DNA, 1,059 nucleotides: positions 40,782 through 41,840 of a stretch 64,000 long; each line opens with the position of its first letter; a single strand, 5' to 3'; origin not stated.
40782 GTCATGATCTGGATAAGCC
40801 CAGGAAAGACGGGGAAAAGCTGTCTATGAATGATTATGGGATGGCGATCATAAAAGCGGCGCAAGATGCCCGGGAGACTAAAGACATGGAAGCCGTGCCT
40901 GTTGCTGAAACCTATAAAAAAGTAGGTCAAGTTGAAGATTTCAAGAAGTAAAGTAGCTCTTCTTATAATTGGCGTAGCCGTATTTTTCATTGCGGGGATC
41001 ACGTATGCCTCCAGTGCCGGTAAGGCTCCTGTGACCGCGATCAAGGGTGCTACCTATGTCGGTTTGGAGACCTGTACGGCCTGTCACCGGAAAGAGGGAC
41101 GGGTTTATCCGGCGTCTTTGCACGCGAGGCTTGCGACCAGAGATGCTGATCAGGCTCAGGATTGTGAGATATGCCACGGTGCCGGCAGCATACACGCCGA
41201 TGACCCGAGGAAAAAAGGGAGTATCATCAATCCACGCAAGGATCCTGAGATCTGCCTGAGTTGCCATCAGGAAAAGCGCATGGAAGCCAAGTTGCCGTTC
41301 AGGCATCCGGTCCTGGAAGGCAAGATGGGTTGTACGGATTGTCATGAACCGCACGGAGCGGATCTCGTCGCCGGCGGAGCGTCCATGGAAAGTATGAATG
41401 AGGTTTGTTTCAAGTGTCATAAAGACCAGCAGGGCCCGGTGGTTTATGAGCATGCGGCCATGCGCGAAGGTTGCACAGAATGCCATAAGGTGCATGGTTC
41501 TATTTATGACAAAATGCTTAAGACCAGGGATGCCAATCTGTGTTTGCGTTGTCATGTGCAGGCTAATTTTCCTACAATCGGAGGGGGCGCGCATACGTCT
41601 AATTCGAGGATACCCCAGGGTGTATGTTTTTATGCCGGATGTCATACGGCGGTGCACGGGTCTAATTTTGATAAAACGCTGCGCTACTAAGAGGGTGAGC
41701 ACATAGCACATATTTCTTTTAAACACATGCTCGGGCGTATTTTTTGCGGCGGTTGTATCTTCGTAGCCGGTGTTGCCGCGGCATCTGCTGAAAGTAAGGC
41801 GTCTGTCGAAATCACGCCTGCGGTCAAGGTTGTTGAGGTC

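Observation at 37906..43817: Candidate porin-cytochrome electron conduit with its own cytochrome c maturation genes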

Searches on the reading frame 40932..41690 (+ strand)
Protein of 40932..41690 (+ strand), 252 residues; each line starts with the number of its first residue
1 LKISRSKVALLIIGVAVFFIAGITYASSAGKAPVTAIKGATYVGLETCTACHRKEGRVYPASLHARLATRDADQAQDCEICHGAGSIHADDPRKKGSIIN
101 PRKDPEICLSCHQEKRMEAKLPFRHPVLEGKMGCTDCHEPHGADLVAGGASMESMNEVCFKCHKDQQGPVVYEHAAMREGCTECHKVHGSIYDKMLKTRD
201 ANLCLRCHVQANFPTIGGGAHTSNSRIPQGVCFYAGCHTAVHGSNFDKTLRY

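Call 3: search_protein_families(library=pfam, proteins=[window:40932-41690:+], max_evalue=0.01)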
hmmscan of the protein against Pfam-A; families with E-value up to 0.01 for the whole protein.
window:40932-41690:+ (252 aa): 6 families
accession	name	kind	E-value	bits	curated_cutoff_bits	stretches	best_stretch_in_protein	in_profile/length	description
PF09699.15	Paired_CXXCH_1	-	8.6e-27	93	20.6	3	174-210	1-38/41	Doubled CXXCH motif (Paired_CXXCH_1)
PF14522.11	Cytochrome_C7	-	1.3e-09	38.1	24.8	1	130-186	12-67/67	Cytochrome c7 and related cytochrome c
PF14537.11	Cytochrom_c3_2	-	8.1e-07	29.9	25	1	74-164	5-79/79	Cytochrome c3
PF22678.1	Cytochrom_c_NrfB-like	-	1.4e-06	29.1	27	0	81-143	4-70/89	Cytochrome c-type protein NrfB-like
PF22113.1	Mtrc-MtrF_II-IV_dom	-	4e-05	23.6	30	0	45-86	120-167/176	Outer membrane cytochrome MtrC/MtrF-like, domains II/IV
PF02085.21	Cytochrom_CIII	-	0.00027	21.7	22.9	1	47-138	32-101/101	Class III cytochrome C family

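Call 4: search_protein_families(library=ncbifam, proteins=[window:40932-41690:+], max_evalue=0.01)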
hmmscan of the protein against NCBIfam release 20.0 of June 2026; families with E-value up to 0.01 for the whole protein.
window:40932-41690:+ (252 aa): 11 families
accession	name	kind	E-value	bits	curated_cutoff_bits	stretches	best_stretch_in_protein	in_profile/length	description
NF041028.1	decahem_GSU2203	exception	2.8e-50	171.3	325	2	102-210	145-254/317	GSU2203 family decaheme c-type cytochrome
TIGR03508.1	decahem_SO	subfamily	3.6e-45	154.4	192.2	2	99-247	111-257/258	DmsE family decaheme c-type cytochrome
TIGR01905.1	paired_CXXCH_1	subfamily_domain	2e-20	72.4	25.2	2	174-211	1-39/41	doubled CXXCH domain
NF008659.0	PRK11659.1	equivalog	1.3e-09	38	184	2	45-167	46-171/188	cytochrome c nitrite reductase pentaheme subunit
NF041198.1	UshA_like_PCGU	equivalog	2.7e-08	32.8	275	1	76-116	473-512/519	UshA-like (seleno)protein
TIGR03153.1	cytochr_NrfH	equivalog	1.6e-07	31.4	134.2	1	102-210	25-135/138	cytochrome c nitrite reductase small subunit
TIGR03146.1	cyt_nit_nrfB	equivalog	1.8e-07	31.5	166.6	2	104-167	83-145/145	cytochrome c nitrite reductase pentaheme subunit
NF049875.1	NetB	exception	4.9e-06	26.5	380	1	43-180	70-210/211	Nrf-like electron transfer protein NetB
NF045722.1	c3_cytochr_TmcA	equivalog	0.0011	18.8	114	1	158-216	59-119/125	acidic tetraheme cytochrome c3 TmcA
NF047727.1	4hemeCytCCctA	equivalog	0.003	17.7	180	0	68-166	31-107/109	tetraheme c-type cytochrome CctA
NF038038.1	cytoc_DsrJ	equivalog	0.0056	17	100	0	39-88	82-114/121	sulfate reduction electron transfer complex DsrMKJOP subunit DsrJ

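Call 7: find_homologous_proteins(query=window:40932-41690:+, max_evalue=1e-10)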
Query window:40932-41690:+ (252 aa): 1652 proteins with E <= 1e-10 among 2301 candidates; the best 120 are listed.
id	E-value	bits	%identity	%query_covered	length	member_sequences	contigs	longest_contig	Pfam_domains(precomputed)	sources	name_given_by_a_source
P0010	1.4e-141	488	82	100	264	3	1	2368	PF09699.16,PF14537.12,PF22678.2,PF14522.12,PF22113.2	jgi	jgi:predicted CXXCH cytochrome family protein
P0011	3.4e-91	323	57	96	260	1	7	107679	PF09699.16,PF14537.12,PF22678.2,PF14522.12,PF22113.2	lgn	-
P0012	1.3e-90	321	57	98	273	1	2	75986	PF09699.16,PF14537.12,PF22678.2,PF14522.12,PF22113.2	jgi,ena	-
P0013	2.6e-89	317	56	95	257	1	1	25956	PF09699.16,PF14537.12,PF22678.2,PF14522.12,PF22113.2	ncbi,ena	-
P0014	4.6e-89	316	58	96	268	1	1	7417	PF09699.16,PF14537.12,PF22678.2,PF14522.12,PF22113.2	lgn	-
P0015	2.1e-88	314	54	98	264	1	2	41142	PF09699.16,PF14537.12,PF22678.2,PF14522.12,PF22113.2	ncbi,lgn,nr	ncbi:MAG: cytochrome c3 family protein [Candidatus Omnitrophota bacterium]|nr:cytochrome c3 family p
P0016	7.2e-88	312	53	99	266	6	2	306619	PF09699.16,PF14537.12,PF22678.2,PF14522.12,PF22113.2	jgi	-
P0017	1.1e-87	312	55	96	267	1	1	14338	PF09699.16,PF14537.12,PF22678.2,PF14522.12,PF22113.2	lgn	-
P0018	1.3e-87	312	55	97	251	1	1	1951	PF09699.16,PF14537.12,PF22678.2,PF14522.12,PF22113.2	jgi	jgi:predicted CXXCH cytochrome family protein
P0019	1.3e-87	312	54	98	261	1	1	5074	PF09699.16,PF14537.12,PF22678.2,PF14522.12,PF22113.2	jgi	-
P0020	2.3e-87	311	55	96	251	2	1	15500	PF09699.16,PF14537.12,PF22678.2,PF14522.12,PF22113.2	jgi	-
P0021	3.2e-87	310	58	95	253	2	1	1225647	PF09699.16,PF14537.12,PF22678.2,PF14522.12,PF22113.2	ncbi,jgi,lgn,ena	ncbi:MAG: cytochrome c3 family protein [Candidatus Omnitrophota bacterium]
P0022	4.3e-87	310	56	99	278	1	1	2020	PF09699.16,PF14537.12,PF22678.2,PF14522.12,PF22113.2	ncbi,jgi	-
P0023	4.9e-87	310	58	88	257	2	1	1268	PF09699.16,PF14537.12,PF22678.2,PF14522.12,PF22113.2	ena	-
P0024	5.2e-87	310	56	96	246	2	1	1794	PF09699.16,PF14537.12,PF22678.2,PF14522.12,PF22113.2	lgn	-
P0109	1.7e-82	295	52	99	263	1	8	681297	PF09699.16,PF14537.12,PF22678.2,PF14522.12,PF22113.2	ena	-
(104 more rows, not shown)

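Call 12: find_encoding_contigs(protein=P0021, flank=10000, max_places=1)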
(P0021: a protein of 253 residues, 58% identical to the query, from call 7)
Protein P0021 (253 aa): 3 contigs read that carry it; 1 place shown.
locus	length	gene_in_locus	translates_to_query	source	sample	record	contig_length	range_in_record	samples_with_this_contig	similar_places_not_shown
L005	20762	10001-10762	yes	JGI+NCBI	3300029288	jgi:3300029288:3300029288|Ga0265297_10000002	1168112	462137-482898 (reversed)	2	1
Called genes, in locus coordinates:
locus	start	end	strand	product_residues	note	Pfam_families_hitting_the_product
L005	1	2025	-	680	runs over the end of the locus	PF13089:PP_kinase_N, PF02503:PP_kinase, PF17941:PP_kinase_C_1, PF13090:PP_kinase_C, PF13091:PLDc_2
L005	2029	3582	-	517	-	PF02541:Ppx-GppA, PF21447:Ppx-GppA_III, PF24391:HD-CE (weak)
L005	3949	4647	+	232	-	PF00027:cNMP_binding, PF13545:HTH_Crp_2, PF25213:HVO_A0261_N (weak), PF00325:Crp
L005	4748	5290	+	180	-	PF01814:Hemerythrin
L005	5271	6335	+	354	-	PF05201:GlutR_N, PF01262:AlaDh_PNT_C (weak), PF02826:2-Hacid_dh_C (faint), PF01488:Shikimate_DH, PF03807:F420_oxidored (faint)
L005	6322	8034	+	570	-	PF05140:ResB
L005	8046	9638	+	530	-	PF01578:Cytochrom_C_asm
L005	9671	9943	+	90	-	-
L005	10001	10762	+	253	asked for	PF22113:Mtrc-MtrF_II-IV_dom (faint), PF22678:Cytochrom_c_NrfB-like (faint), PF14537:Cytochrom_c3_2 (faint), PF09699:Paired_CXXCH_1, PF14522:Cytochrome_C7 (weak), PF09699:Paired_CXXCH_1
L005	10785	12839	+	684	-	-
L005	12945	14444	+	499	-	PF03264:Cytochrom_NNT, PF14522:Cytochrome_C7 (faint), PF14537:Cytochrom_c3_2 (faint)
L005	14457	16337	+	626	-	PF02085:Cytochrom_CIII (faint), PF09699:Paired_CXXCH_1 (faint), PF14522:Cytochrome_C7 (faint), PF14537:Cytochrom_c3_2 (faint), PF22113:Mtrc-MtrF_II-IV_dom (weak), PF01292:Ni_hydr_CYTB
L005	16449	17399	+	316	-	PF01545:Cation_efflux, PF16916:ZT_dimer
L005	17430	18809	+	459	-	PF00291:PALP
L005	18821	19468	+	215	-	-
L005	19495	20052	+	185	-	PF00160:Pro_isomerase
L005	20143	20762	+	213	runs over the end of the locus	PF02798:GST_N, PF13417:GST_N_3, PF13409:GST_N_2, PF00043:GST_C, PF14497:GST_C_3 (weak)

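Call 13: find_encoding_contigs(protein=P0109, flank=10000, max_places=1)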
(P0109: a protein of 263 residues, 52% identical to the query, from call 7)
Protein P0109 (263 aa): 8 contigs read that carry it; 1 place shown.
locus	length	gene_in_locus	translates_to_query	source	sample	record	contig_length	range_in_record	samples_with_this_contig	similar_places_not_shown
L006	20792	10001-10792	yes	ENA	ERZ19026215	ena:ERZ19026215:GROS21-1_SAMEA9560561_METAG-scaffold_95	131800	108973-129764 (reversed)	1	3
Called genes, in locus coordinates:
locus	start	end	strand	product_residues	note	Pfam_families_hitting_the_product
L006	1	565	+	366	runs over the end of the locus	PF05140:ResB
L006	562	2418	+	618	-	PF01578:Cytochrom_C_asm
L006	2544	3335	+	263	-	PF04055:Radical_SAM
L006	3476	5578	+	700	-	PF03477:ATP-cone, PF13597:NRDD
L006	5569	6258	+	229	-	PF13353:Fer4_12, PF04055:Radical_SAM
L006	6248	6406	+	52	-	-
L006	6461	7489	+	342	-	PF00989:PAS, PF08448:PAS_4, PF13426:PAS_9, PF08447:PAS_3, PF07730:HisKA_3, PF02518:HATPase_c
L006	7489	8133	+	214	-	PF00072:Response_reg, PF00196:GerE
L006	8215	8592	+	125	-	PF00072:Response_reg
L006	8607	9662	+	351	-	PF05201:GlutR_N, PF01488:Shikimate_DH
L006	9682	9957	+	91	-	-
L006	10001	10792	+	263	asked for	PF22113:Mtrc-MtrF_II-IV_dom (faint), PF22678:Cytochrom_c_NrfB-like (faint), PF14537:Cytochrom_c3_2 (faint), PF14522:Cytochrome_C7 (weak), PF09699:Paired_CXXCH_1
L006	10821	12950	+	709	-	-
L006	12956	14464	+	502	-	PF03264:Cytochrom_NNT, PF14522:Cytochrome_C7 (faint), PF14537:Cytochrom_c3_2 (faint)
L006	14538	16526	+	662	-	PF14522:Cytochrome_C7 (faint), PF14537:Cytochrom_c3_2 (faint), PF09699:Paired_CXXCH_1 (faint), PF01292:Ni_hydr_CYTB (faint)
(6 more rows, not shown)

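Call 15: search_solved_structures(query=window:40932-41690:+, max_evalue=0.01, show_alignments=2)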
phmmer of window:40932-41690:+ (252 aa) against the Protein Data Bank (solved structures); distinct sequences matched with E-value up to 0.01: 5.
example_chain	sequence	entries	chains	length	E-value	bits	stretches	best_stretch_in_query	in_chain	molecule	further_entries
6r2q_A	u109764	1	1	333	1.2e-33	119.9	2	96-246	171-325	Cystathionine beta-synthase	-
6i5b_A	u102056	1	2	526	2.8e-08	36.8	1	42-126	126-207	Uncharacterized protein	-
2ozy_A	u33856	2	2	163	0.00021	24.2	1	48-168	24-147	Cytochrome c-type protein nrfB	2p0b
2j7a_C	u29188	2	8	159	0.0047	19.7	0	107-200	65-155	CYTOCHROME C QUINOL DEHYDROGENASE NRFH | NAPC/NIRT CYTOCHROME C FAMILY PROTEIN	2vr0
1ehj_A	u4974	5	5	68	0.0058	19.4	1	164-221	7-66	CYTOCHROME C7 | CYTOCHROME C551.5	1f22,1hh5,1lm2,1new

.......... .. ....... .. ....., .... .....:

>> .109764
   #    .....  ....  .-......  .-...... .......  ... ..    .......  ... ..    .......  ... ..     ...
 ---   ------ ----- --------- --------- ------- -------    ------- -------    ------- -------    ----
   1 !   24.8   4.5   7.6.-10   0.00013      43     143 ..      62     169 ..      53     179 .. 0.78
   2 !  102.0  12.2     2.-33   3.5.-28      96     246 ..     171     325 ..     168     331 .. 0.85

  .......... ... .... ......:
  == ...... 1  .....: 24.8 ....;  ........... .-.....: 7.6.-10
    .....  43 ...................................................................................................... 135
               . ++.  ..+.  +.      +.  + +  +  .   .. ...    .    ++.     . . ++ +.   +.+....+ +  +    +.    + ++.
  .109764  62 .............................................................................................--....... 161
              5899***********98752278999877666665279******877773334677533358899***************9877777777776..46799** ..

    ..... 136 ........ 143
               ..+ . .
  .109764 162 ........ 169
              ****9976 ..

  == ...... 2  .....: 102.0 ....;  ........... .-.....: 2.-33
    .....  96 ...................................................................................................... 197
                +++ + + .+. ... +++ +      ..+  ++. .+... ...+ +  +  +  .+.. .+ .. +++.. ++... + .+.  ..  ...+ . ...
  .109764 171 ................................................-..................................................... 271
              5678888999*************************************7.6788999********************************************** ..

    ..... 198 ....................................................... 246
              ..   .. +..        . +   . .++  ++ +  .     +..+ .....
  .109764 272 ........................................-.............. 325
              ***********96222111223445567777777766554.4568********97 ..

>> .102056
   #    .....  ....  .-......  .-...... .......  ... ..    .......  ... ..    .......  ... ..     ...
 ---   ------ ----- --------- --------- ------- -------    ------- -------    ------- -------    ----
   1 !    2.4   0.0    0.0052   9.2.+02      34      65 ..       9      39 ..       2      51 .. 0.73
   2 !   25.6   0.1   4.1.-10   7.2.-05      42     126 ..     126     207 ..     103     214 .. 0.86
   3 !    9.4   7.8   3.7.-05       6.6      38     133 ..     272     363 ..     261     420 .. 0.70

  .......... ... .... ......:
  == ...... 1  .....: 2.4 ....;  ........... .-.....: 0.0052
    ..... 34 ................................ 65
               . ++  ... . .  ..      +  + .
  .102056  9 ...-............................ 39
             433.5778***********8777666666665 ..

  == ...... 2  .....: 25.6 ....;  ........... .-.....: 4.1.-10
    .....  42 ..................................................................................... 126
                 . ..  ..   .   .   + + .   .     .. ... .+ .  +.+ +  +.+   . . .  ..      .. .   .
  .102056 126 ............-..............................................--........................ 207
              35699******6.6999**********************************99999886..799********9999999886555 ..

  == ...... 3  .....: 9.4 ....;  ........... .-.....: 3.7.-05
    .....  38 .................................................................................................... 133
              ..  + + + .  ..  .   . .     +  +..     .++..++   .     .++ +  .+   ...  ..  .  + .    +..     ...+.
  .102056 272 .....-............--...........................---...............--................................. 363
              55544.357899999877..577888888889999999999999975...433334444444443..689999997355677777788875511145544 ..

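Call 34: find_related_loci(query=A3, collection=genome_contigs, flank=7000)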
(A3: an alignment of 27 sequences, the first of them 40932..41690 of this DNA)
Query A3 (252 aa) in genome_contigs; peptide patterns used: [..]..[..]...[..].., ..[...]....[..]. (x = any residue, [..] = any of these).
600 stretches matched a pattern (row limit reached: there are more); 284 encode a relative of the query (tblastn E <= 1e-3); the best 80 are kept; 80 distinct loci.
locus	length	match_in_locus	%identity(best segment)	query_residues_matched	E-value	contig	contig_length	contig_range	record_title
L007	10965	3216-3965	54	1-252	5e-89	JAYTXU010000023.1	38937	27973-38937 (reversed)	MAG: Candidatus Omnitrophota bacterium isolate GFS_5990 GFS_5990_22, whole genome shotgun sequence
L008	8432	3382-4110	54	11-252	3e-87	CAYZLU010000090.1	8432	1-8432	MAG TPA_asm: uncultured Planctomycetales bacterium isolate binchicken_co241_372 genome assembly, contig: NODE_8966_lengt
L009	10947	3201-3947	51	5-252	2e-87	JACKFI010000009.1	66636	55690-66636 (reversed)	MAG: Candidatus Omnitrophota bacterium isolate HK-STAS-OMNI-1 HK-STAS-OMNI-1_9, whole genome shotgun sequence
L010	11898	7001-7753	52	5-252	4e-87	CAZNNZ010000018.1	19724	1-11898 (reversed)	MAG TPA_asm: uncultured Planctomycetales bacterium isolate SRP278252_co2_854 genome assembly, contig: NODE_5609_length_1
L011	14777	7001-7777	51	1-252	3e-86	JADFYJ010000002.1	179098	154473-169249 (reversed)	MAG: Candidatus Omnitrophota bacterium isolate nDJH6bin5 nDJH6_bin5_NODE_2_length_179098_cov_10.056110, whole genome sho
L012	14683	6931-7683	54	9-252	2e-85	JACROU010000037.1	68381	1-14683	MAG: Candidatus Omnitrophota bacterium isolate NC_groundwater_1969_Pr3_S-0.2um_47_3 scaffold_144877, whole genome shotgu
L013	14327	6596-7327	54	8-252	2e-85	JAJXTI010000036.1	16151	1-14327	MAG: bacterium isolate BP4.bin41 NODE_4287_length_16151_cov_1.433849, whole genome shotgun sequence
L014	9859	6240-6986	54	9-252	5e-84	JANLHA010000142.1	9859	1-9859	MAG: Candidatus Omnitrophota bacterium isolate P6-5 k99_375683, whole genome shotgun sequence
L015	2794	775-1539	50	3-252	3e-85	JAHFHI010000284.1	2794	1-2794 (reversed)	MAG: Candidatus Omnitrophota bacterium isolate nzgw335 NODE_128752_length_2795_cov_2.238968, whole genome shotgun sequen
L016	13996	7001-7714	55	19-252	6e-84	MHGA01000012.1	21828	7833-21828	MAG: Omnitrophica WOR_2 bacterium GWA2_63_20 gwa2_scaffold_20205, whole genome shotgun sequence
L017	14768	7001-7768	50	5-252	1e-83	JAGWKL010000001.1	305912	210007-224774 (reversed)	MAG: Candidatus Omnitrophota bacterium isolate REEB160 contig-150_6, whole genome shotgun sequence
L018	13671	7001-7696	58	25-252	2e-83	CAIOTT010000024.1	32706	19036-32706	MAG: Candidatus Omnitrophica bacterium isolate Ki2-D4_bin-0675 genome assembly, contig: bin-0675:24/74, whole genome sho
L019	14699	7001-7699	58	24-252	1e-83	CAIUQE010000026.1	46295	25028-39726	MAG: Candidatus Omnitrophica bacterium isolate MJ-2014-D6_bin-075 genome assembly, contig: bin-075:26/49, whole genome s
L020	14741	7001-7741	56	11-252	7e-83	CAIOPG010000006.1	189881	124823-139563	MAG: Candidatus Omnitrophica bacterium isolate Umea1p4_bin-199 genome assembly, contig: bin-199:06/20, whole genome shot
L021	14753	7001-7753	49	5-252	2e-82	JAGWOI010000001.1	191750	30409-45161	MAG: Candidatus Omnitrophota bacterium isolate REEB252 contig-150_44, whole genome shotgun sequence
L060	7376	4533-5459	30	2-246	8e-39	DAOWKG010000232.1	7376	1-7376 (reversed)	MAG TPA_asm: Desulfuromonadaceae bacterium isolate CSMAG_2089 CSMAG_2089_k141_2334328_length_7376_cov_23.0000, whole gen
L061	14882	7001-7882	31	1-250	6e-39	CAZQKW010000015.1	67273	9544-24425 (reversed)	MAG TPA_asm: uncultured Thermodesulfobacteriota bacterium isolate binchicken_co107_87 genome assembly, contig: NODE_1026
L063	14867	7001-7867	31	17-250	4e-38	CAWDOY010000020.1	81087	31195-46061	MAG: uncultured delta proteobacterium isolate MFD04716.bin.2.301 genome assembly, contig: contig_30690, whole genome sho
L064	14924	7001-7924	31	3-245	4e-37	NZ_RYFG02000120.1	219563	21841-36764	Candidatus Methylobacter oryzae strain KRF1 C977, whole genome shotgun sequence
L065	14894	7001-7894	29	3-245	6e-37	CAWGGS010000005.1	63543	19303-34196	MAG: uncultured delta proteobacterium isolate MFD02923.bin.1.89 genome assembly, contig: contig_15000, whole genome shot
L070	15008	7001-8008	29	1-245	2e-35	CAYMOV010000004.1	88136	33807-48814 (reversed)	MAG TPA_asm: uncultured bacterium isolate binchicken_co50_339 genome assembly, contig: NODE_229_length_88136_cov_18.2126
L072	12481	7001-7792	31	40-245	1e-34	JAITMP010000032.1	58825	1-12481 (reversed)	MAG: Zoogloeaceae bacterium isolate Pmx449_bin2 k119_1141251, whole genome shotgun sequence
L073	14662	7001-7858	30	26-252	6e-35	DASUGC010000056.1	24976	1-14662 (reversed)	MAG TPA_asm: Vicinamibacterales bacterium isolate SMAG_U1395 k141_169791, whole genome shotgun sequence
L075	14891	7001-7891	30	9-245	2e-34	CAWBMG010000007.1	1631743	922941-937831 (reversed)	MAG: uncultured Acidobacteriota bacterium isolate MFD02242.bin.1.279 genome assembly, contig: contig_2249, whole genome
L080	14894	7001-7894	28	1-250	1e-33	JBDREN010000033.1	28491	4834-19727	MAG: Elusimicrobiota bacterium isolate MEGAHIT-group-1.316 k141_7170764, whole genome shotgun sequence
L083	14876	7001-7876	29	3-245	2e-33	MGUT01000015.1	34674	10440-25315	MAG: Elusimicrobia bacterium RIFCSPLOWO2_01_FULL_64_13 rifcsplowo2_01_scaffold_14744, whole genome shotgun sequence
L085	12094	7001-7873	29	1-245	2e-33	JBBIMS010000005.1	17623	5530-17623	MAG: Candidatus Aminicenantes bacterium isolate RSS170216_bin_238 NODE_794_length_17623_cov_3.599784, whole genome shotg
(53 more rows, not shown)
